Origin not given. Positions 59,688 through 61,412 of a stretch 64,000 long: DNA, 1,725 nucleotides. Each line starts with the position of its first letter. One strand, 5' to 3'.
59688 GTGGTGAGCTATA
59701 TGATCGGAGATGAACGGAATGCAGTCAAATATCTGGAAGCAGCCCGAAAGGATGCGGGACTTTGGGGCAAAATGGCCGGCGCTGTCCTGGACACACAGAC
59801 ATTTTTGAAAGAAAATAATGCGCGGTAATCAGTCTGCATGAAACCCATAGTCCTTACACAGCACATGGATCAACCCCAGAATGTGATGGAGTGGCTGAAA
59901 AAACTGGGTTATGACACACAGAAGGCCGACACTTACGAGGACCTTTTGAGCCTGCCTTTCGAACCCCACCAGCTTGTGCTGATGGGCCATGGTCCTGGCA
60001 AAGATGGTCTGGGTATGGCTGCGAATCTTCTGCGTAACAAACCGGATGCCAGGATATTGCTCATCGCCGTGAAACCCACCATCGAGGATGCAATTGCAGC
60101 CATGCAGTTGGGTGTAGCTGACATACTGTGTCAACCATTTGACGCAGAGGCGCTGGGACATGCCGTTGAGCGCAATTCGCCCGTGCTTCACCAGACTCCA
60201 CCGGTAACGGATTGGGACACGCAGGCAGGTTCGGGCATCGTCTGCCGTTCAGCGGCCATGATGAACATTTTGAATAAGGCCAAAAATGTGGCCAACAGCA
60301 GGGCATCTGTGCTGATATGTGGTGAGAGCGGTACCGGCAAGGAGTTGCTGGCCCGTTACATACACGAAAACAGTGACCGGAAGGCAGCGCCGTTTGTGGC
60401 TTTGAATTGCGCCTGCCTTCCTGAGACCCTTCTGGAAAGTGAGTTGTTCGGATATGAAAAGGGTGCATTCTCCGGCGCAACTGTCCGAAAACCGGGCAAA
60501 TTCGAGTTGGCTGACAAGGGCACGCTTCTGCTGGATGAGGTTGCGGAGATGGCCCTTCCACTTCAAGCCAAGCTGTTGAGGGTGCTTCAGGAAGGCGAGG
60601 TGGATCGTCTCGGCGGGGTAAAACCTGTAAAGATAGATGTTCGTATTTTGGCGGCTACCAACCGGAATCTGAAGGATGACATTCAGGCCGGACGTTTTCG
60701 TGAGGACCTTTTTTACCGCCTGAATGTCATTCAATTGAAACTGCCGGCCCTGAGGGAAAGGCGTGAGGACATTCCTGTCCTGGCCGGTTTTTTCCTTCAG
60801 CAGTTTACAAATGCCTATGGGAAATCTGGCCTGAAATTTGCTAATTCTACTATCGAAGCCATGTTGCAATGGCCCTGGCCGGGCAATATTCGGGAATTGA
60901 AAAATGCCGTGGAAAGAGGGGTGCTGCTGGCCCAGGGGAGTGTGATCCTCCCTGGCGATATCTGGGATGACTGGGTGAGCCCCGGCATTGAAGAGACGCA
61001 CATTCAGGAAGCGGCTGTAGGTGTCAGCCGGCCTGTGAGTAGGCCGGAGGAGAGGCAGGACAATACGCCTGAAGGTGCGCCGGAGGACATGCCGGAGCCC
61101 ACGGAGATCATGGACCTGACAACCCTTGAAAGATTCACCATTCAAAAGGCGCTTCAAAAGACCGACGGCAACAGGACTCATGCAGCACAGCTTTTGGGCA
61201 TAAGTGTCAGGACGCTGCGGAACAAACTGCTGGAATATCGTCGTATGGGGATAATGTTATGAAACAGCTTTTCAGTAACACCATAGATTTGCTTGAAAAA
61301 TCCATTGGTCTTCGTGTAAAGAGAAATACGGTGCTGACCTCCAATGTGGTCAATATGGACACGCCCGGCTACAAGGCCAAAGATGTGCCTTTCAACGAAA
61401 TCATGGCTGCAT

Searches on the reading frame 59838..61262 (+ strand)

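Call 33: search_protein_families(library=ncbifam, proteins=[window:59838-61262:+], max_evalue=0.00001)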
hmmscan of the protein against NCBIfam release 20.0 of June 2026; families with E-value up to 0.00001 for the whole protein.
window:59838-61262:+ (474 aa): 25 families
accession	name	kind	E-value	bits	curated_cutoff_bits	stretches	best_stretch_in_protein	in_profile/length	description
NF050807.1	TransRegFlbDCaul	equivalog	9.8e-116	387.3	750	1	129-473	115-444/454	sigma-54-dependent transcriptional regulator FlbD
NF008469.0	PRK11361.1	equivalog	8e-113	377.6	714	1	22-467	26-454/461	acetoacetate metabolism transcriptional regulator AtoC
TIGR01817.1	nifA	equivalog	6.3e-110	368.4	528.85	1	117-462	181-522/534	nif-specific transcriptional activator NifA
TIGR01818.1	ntrC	equivalog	3.2e-106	355.9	558.6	1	51-466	51-462/463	nitrogen regulation protein NR(I)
TIGR02915.1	PEP_resp_reg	equivalog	5.5e-106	355.1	502.6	1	55-375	58-382/445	PEP-CTERM-box response regulator transcription factor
NF041552.1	TF_PrdR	equivalog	1.3e-103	347.4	795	1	132-467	267-576/577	sigma-54 dependent transcriptional regulator PrdR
NF003451.0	PRK05022.1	equivalog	7.7e-101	338.3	476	1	109-461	167-502/512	nitric oxide reductase transcriptional regulator NorR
NF007689.0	PRK10365.1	equivalog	2.2e-96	323.3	760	1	56-370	63-377/441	sigma-54-dependent response regulator transcription factor ZraR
NF038308.1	RNA_repair_RtcR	equivalog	5.9e-96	322.4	650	1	129-463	177-512/530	RNA repair transcriptional activator RtcR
NF041946.1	LuxO_transreg_Vib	equivalog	2.8e-94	316.5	800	1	42-467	39-460/463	quorum-sensing sigma-54 dependent transcriptional regulator LuxO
NF049963.1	RespRegFlgRCampy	domain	9.8e-94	314.6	750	1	53-376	55-378/429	fla regulon two-component system response regulator FlgR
NF011695.0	PRK15115.1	equivalog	2e-92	310.3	763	1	55-370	63-373/445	two-component system response regulator GlrR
NF008176.1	PRK10923.1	equivalog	8.7e-92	308.1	620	1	51-466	56-465/469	nitrogen regulation protein NR(I)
TIGR02329.1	propionate_PrpR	equivalog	1.5e-87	294.4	499.2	1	133-464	213-524/526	propionate catabolism operon regulatory protein PrpR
TIGR02974.1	phageshock_pspF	equivalog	2.9e-87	293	443.55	1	135-465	2-334/336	phage shock protein operon transcriptional activator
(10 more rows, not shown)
